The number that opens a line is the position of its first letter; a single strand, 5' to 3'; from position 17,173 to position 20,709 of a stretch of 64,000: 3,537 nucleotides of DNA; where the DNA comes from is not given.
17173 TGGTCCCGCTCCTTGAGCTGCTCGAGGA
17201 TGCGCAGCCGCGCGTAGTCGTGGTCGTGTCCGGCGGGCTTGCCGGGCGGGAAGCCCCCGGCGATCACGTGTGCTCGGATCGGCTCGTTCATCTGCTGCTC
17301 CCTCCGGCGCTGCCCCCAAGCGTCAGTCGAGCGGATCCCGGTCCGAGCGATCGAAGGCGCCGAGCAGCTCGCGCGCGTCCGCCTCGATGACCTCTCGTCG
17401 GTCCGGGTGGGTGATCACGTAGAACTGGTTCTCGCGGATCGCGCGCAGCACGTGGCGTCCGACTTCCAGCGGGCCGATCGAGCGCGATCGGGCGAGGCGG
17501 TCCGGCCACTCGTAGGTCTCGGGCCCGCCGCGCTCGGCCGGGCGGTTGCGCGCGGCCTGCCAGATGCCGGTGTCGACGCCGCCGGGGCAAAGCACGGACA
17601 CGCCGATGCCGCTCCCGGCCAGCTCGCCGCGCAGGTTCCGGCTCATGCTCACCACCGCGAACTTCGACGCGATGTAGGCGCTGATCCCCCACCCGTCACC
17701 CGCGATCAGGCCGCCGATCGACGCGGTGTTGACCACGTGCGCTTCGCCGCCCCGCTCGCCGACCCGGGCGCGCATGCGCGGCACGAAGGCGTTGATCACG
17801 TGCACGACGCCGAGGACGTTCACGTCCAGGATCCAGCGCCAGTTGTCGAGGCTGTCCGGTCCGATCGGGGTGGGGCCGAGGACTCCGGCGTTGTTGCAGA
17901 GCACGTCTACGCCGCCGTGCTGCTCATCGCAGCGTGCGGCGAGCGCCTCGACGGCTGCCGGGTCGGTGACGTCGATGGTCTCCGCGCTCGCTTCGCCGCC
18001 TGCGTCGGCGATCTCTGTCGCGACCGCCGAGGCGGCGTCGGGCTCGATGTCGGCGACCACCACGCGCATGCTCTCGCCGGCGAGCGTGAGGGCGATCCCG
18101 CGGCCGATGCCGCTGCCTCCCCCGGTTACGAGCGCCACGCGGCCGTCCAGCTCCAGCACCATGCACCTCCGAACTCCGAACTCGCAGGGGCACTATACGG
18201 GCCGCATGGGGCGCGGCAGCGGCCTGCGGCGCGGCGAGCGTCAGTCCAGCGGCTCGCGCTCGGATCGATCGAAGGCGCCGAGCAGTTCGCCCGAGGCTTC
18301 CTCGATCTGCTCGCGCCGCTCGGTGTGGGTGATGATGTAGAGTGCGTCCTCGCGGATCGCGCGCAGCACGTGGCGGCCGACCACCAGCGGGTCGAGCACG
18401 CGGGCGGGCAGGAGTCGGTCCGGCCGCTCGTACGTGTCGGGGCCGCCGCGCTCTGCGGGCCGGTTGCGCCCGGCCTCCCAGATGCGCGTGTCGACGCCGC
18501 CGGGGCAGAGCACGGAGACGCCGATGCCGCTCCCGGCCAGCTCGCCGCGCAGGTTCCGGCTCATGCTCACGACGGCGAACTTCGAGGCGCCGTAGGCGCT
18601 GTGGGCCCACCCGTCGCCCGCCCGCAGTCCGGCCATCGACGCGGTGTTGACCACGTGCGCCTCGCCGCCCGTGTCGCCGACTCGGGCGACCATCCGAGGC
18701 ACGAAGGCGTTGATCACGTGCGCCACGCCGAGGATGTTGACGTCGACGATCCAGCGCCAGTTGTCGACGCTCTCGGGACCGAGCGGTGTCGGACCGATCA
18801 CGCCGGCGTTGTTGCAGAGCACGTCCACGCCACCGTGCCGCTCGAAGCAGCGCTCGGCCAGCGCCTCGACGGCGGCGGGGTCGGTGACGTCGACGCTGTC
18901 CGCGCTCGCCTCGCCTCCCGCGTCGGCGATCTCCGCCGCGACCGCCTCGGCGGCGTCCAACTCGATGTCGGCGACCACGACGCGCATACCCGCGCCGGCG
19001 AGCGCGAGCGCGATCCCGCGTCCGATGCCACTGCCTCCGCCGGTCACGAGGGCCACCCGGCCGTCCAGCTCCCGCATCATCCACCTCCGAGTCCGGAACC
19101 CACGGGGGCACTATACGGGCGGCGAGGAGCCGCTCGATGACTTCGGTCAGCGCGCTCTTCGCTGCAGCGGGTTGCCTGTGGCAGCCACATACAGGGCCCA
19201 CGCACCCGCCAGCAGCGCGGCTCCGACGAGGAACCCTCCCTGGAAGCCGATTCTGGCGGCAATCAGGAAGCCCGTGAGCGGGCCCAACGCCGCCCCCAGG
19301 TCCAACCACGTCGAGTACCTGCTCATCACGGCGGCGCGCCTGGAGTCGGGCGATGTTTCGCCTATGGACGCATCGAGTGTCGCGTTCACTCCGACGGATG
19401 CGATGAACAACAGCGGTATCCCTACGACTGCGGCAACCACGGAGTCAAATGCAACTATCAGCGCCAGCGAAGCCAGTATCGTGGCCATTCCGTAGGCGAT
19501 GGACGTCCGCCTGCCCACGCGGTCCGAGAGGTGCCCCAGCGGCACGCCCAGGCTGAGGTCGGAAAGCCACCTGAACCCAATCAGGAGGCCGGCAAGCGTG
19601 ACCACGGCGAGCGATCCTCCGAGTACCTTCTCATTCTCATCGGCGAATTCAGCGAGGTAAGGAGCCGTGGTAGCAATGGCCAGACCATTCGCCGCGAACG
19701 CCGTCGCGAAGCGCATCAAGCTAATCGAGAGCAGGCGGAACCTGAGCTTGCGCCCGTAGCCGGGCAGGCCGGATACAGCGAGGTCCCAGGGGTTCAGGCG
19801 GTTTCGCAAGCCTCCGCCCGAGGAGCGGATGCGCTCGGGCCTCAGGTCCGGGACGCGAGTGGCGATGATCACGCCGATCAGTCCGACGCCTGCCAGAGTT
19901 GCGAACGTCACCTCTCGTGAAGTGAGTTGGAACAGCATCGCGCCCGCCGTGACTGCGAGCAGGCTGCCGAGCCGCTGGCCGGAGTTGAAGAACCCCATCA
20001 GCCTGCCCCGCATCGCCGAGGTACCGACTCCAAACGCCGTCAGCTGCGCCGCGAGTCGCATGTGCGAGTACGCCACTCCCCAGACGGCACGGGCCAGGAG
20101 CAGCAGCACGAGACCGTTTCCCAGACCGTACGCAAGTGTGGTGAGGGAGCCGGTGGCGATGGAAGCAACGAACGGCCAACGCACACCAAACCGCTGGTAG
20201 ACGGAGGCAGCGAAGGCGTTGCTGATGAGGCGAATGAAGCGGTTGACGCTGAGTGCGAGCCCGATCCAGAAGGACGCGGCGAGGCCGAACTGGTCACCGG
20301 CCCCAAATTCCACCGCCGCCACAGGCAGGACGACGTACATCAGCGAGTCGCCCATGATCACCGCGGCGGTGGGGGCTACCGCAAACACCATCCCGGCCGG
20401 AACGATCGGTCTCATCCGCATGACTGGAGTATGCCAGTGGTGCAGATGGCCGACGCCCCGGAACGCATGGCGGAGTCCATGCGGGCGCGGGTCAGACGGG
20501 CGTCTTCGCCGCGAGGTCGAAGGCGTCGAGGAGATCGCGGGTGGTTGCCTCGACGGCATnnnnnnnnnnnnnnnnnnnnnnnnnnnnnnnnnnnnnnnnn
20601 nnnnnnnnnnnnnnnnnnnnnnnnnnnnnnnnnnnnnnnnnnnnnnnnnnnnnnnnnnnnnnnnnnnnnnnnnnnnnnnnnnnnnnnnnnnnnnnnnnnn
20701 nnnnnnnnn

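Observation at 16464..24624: Four near-identical SDR oxidoreductase paralogues arrayed with ThuA and MFS genes, disrupted by an IS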

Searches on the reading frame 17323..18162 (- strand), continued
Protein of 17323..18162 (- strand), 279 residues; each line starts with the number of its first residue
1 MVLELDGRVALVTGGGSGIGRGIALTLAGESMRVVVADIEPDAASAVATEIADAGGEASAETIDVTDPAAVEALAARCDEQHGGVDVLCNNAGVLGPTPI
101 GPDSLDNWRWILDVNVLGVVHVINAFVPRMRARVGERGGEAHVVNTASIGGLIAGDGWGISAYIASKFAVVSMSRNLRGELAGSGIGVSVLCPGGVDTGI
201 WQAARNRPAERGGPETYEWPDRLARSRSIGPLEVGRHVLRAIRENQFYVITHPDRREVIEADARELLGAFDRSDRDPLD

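Call 28: find_encoding_contigs(protein=P0040, flank=10000, max_places=2)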
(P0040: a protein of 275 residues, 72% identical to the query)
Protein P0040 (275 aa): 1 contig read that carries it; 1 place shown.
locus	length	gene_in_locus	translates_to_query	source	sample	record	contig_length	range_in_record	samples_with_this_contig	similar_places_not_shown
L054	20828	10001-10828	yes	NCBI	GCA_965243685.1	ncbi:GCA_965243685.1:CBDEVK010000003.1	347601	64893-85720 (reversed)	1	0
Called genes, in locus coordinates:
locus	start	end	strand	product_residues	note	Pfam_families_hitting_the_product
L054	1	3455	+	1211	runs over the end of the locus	PF08471:Ribonuc_red_2_N, PF02867:Ribonuc_red_lgC, PF12637:TSCPD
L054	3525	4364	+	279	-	PF18863:AbiJ_NTD4 (faint), PF14355:Abi_C (faint)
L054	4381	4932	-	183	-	PF04892:VanZ-LLP1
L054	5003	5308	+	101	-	-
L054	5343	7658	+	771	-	PF08267:Meth_synt_1, PF01717:Meth_synt_2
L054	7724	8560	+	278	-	PF00106:adh_short, PF08659:KR, PF13561:adh_short_C2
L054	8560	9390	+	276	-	PF00106:adh_short, PF03435:Sacchrp_dh_NADP (weak), PF08659:KR, PF13561:adh_short_C2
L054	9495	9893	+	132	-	PF09945:DUF2177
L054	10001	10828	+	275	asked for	PF00106:adh_short, PF08659:KR (weak), PF13561:adh_short_C2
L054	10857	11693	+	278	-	PF00106:adh_short, PF08659:KR, PF13561:adh_short_C2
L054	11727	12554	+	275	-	PF06283:ThuA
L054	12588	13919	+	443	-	PF07690:MFS_1, PF13347:MFS_2, PF07690:MFS_1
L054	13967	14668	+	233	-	PF00702:Hydrolase, PF12710:HAD (weak), PF13419:HAD_2, PF13242:Hydrolase_like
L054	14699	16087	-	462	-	PF07690:MFS_1, PF12832:MFS_1_like (weak), PF07690:MFS_1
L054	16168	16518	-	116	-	-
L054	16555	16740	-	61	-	-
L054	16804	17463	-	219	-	PF01325:Fe_dep_repress, PF02742:Fe_dep_repr_C, PF04023:FeoA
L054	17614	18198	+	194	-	-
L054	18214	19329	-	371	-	PF04389:Peptidase_M28 (faint), PF05343:Peptidase_M42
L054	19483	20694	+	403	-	PF05958:tRNA_U5-meth_tr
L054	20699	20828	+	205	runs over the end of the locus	PF02545:Maf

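Call 35: find_encoding_contigs(protein=P0102, flank=8000, max_places=3)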
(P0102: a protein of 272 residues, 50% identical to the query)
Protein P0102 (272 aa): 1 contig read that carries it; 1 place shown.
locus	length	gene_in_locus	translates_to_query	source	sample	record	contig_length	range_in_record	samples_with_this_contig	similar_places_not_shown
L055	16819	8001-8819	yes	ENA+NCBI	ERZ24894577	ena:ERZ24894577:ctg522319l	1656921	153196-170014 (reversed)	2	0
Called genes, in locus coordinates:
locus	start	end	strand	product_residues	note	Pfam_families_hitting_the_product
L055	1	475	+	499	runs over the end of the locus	PF00909:Ammonium_transp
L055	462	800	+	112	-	PF00543:P-II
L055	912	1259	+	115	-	PF00486:Trans_reg_C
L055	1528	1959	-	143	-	PF12867:DinB_2 (weak)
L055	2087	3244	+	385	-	PF22691:Thiolase_C_1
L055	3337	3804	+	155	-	PF00903:Glyoxalase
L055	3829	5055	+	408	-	PF07690:MFS_1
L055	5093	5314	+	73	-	PF10041:DUF2277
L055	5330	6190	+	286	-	PF12146:Hydrolase_4, PF00561:Abhydrolase_1, PF12697:Abhydrolase_6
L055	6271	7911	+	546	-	PF11376:DUF3179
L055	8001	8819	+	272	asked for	PF00106:adh_short, PF02737:3HCDH_N (faint), PF08659:KR, PF13561:adh_short_C2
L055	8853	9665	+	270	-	PF00106:adh_short, PF08659:KR, PF13561:adh_short_C2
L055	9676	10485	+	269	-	PF00106:adh_short, PF08659:KR, PF13561:adh_short_C2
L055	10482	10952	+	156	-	PF13577:SnoaL_4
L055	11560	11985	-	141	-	PF13577:SnoaL_4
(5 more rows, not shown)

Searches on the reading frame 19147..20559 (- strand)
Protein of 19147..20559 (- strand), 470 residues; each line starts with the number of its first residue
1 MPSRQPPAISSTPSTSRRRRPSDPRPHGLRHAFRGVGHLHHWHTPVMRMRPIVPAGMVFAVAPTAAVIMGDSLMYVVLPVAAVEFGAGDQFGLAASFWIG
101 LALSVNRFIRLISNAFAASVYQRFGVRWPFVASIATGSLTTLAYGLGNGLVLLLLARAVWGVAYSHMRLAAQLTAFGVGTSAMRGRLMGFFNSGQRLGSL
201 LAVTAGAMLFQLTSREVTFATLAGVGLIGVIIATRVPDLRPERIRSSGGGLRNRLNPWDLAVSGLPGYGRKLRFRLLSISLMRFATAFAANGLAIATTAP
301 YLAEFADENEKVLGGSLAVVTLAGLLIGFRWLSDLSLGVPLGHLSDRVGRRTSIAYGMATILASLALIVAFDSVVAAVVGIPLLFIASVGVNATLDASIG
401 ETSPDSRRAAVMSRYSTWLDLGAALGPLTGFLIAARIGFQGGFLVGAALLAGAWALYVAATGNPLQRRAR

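Call 4: search_protein_families(library=pfam, proteins=[window:19147-20559:-], max_evalue=0.01)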
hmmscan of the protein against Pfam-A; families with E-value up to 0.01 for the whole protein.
window:19147-20559:- (470 aa): 1 family
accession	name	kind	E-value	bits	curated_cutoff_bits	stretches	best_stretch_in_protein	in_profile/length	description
PF07690.21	MFS_1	-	4.9e-26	91.9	33.4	2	287-457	4-171/347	Major Facilitator Superfamily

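Call 21: search_protein_families(library=ncbifam, proteins=[window:19147-20421:-], max_evalue=0.00001)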
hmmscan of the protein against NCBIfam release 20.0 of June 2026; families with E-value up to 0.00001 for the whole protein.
window:19147-20421:- (424 aa): 3 families
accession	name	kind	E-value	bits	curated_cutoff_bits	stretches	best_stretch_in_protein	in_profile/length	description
TIGR00880.1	2_A_01_02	superfamily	1.7e-09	37.9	131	1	64-190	11-137/141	multidrug resistance protein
TIGR00891.1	2A0112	subfamily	1.1e-06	28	552.9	0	294-391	293-391/405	sialate:H+ symport family MFS transporter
TIGR00893.1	2A0114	subfamily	5.4e-06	25.6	395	0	293-405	269-389/399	D-galactonate transporter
